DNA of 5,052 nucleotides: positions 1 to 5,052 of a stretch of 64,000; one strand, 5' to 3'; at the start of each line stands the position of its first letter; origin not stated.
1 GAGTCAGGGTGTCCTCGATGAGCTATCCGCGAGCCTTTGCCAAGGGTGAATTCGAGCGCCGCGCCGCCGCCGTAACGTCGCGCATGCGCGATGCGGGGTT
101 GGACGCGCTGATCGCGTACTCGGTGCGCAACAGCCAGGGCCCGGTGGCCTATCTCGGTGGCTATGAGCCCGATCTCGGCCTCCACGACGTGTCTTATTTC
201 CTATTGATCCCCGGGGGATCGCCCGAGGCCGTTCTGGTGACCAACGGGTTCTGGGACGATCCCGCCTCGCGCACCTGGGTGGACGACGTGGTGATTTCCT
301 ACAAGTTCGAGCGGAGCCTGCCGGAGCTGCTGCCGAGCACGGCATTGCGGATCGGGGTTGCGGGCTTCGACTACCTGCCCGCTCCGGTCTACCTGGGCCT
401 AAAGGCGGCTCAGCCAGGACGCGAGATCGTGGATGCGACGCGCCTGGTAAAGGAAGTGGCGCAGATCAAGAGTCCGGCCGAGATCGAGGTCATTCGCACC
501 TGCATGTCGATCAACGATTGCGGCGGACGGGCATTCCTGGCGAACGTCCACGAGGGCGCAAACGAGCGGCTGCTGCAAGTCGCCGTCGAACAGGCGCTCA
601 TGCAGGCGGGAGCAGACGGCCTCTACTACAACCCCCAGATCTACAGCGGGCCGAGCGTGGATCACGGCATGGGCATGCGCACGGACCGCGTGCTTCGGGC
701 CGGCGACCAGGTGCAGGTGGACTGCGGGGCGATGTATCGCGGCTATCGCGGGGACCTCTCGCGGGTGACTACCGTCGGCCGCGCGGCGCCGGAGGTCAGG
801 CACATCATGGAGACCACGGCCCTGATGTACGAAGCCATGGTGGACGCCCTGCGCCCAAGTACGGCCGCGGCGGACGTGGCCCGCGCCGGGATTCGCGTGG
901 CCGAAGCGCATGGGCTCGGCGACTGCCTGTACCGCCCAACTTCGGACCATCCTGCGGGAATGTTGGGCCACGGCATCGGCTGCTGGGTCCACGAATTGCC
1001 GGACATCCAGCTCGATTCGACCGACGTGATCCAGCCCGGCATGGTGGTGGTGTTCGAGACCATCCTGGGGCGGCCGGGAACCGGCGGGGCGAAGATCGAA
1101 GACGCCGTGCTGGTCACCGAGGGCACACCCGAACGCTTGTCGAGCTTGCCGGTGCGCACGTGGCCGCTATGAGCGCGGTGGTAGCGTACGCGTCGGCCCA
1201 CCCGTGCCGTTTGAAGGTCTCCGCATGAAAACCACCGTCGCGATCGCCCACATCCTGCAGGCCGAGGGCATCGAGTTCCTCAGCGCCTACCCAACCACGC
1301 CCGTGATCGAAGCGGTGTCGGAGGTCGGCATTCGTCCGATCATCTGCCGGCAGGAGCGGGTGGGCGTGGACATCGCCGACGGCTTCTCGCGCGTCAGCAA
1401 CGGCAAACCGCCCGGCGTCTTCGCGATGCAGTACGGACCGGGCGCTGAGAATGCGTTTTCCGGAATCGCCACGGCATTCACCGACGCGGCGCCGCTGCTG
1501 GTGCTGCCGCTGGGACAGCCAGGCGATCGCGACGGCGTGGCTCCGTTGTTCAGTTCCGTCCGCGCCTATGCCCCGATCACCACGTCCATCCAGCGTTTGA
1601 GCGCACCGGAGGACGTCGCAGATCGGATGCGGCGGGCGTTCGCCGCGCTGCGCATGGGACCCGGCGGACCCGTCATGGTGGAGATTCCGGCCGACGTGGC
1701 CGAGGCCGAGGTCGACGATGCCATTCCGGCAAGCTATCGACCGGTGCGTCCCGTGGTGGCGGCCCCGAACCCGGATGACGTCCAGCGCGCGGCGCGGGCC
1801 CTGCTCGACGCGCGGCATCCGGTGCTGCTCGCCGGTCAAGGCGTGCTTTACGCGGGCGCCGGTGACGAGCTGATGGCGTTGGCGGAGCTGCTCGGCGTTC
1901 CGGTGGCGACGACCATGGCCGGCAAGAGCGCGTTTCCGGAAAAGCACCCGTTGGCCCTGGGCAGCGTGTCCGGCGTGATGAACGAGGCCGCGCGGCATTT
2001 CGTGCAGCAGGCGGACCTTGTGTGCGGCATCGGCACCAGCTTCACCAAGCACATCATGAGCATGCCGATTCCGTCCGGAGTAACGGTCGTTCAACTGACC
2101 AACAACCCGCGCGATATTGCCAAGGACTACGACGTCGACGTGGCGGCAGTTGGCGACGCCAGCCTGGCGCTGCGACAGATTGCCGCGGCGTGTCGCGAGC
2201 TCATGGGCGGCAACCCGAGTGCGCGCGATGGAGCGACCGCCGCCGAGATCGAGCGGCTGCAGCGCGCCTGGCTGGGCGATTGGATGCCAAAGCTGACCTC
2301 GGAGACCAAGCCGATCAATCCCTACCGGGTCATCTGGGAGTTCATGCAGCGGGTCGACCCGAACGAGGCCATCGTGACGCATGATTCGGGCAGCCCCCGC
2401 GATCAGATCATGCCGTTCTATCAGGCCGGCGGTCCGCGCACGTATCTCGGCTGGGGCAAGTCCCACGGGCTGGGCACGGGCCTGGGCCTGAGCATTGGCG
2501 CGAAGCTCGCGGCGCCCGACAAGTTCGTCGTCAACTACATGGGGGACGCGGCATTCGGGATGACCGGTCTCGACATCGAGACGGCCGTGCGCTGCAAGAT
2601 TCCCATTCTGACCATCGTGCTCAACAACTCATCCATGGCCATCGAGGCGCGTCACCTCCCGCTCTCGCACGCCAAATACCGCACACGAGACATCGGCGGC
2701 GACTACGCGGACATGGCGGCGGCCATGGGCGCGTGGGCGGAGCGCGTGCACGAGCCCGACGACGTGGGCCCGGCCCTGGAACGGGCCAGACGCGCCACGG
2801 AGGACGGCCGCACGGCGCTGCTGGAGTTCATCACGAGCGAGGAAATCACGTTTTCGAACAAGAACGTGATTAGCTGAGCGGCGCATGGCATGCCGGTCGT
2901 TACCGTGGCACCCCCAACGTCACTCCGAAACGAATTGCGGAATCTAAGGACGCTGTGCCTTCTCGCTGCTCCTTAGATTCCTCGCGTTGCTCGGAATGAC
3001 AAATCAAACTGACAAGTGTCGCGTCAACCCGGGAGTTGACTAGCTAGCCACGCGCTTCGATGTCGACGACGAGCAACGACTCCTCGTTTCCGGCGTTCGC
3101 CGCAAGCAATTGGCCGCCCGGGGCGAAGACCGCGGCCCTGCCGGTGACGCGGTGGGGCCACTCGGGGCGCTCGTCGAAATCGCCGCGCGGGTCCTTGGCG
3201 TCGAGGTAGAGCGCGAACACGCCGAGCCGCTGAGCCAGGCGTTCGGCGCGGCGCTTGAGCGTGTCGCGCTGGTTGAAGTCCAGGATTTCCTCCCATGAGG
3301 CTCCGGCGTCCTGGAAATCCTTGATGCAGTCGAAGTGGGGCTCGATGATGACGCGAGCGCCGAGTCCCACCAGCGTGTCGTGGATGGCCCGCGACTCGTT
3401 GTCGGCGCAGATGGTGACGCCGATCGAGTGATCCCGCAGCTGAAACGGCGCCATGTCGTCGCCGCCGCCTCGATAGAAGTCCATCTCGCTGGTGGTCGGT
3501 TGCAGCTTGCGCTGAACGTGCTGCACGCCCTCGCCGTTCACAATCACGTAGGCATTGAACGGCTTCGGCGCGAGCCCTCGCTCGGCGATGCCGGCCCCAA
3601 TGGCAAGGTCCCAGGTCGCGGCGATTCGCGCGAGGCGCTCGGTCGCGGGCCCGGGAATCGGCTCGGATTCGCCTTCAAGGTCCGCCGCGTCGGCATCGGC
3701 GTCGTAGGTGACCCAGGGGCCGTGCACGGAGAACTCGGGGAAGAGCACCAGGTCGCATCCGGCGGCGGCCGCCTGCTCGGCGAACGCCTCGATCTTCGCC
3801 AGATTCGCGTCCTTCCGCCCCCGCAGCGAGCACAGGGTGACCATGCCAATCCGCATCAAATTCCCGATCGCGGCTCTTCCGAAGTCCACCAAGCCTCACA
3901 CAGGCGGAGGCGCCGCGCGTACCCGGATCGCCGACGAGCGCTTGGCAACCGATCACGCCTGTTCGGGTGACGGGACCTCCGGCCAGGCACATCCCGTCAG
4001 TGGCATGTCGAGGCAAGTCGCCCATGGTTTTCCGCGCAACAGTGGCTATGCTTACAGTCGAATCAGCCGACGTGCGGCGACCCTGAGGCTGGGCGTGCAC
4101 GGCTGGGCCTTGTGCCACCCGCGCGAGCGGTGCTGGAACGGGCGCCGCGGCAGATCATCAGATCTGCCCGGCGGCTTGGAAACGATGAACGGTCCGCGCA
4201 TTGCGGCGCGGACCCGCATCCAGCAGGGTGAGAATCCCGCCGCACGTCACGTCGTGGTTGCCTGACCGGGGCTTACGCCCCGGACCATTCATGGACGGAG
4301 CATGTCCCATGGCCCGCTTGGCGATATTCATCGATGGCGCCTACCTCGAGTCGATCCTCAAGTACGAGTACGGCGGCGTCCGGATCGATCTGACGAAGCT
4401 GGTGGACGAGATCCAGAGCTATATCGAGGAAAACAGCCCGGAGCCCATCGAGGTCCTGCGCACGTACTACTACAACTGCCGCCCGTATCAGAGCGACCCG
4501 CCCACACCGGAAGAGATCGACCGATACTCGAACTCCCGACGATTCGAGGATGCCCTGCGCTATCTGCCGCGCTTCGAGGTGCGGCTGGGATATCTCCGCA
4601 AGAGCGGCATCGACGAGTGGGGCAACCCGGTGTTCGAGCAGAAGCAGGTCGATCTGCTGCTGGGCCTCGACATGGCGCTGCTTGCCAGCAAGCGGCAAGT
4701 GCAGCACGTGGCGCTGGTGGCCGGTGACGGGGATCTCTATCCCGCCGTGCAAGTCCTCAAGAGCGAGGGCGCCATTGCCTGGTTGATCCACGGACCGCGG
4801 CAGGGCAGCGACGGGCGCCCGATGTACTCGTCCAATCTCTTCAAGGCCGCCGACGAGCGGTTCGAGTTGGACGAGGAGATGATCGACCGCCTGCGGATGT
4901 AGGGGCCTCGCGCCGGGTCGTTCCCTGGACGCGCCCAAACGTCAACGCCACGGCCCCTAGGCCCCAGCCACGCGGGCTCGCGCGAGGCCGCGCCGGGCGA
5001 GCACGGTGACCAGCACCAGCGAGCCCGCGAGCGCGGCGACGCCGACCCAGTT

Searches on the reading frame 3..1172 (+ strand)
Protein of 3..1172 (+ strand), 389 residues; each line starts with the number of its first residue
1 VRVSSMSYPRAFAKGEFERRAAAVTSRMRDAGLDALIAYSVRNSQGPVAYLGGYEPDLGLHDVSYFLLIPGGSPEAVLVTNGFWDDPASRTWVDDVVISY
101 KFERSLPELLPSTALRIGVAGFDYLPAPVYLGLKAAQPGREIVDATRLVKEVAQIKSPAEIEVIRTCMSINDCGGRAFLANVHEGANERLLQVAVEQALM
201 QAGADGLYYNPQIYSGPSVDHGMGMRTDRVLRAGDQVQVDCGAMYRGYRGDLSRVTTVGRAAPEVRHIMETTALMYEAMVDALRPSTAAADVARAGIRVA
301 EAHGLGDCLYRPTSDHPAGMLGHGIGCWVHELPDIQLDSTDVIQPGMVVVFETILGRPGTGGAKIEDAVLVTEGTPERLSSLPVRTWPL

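Call 84: search_protein_families(library=pfam, proteins=[window:3-1172:+], max_evalue=0.0001)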
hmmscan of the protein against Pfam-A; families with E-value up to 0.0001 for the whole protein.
window:3-1172:+ (389 aa): 2 families
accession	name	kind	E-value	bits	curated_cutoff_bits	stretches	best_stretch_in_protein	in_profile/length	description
PF00557.29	Peptidase_M24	-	2.6e-36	125.8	23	1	163-373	2-208/208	Metallopeptidase family M24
PF01321.24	Creatinase_N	-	7.4e-07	30.2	22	1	20-152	1-125/128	Creatinase/Prolidase N-terminal domain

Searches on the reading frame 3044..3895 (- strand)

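Call 84: search_protein_families(library=pfam, proteins=[window:3044-3895:-], max_evalue=0.0001)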
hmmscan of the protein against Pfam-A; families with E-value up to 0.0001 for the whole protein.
window:3044-3895:- (283 aa): 1 family
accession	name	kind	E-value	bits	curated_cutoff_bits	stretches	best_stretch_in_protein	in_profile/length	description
PF00795.27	CN_hydrolase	-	1.7e-21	77.2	23.2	1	16-198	2-180/256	Carbon-nitrogen hydrolase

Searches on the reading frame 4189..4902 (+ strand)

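Call 84: search_protein_families(library=pfam, proteins=[window:4189-4902:+], max_evalue=0.0001)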
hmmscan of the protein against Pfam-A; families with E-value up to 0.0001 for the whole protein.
window:4189-4902:+ (237 aa): 1 family
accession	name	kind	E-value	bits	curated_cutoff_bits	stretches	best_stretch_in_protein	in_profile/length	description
PF01936.24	NYN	-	4.3e-12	47.2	24.2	1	43-223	1-140/145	NYN domain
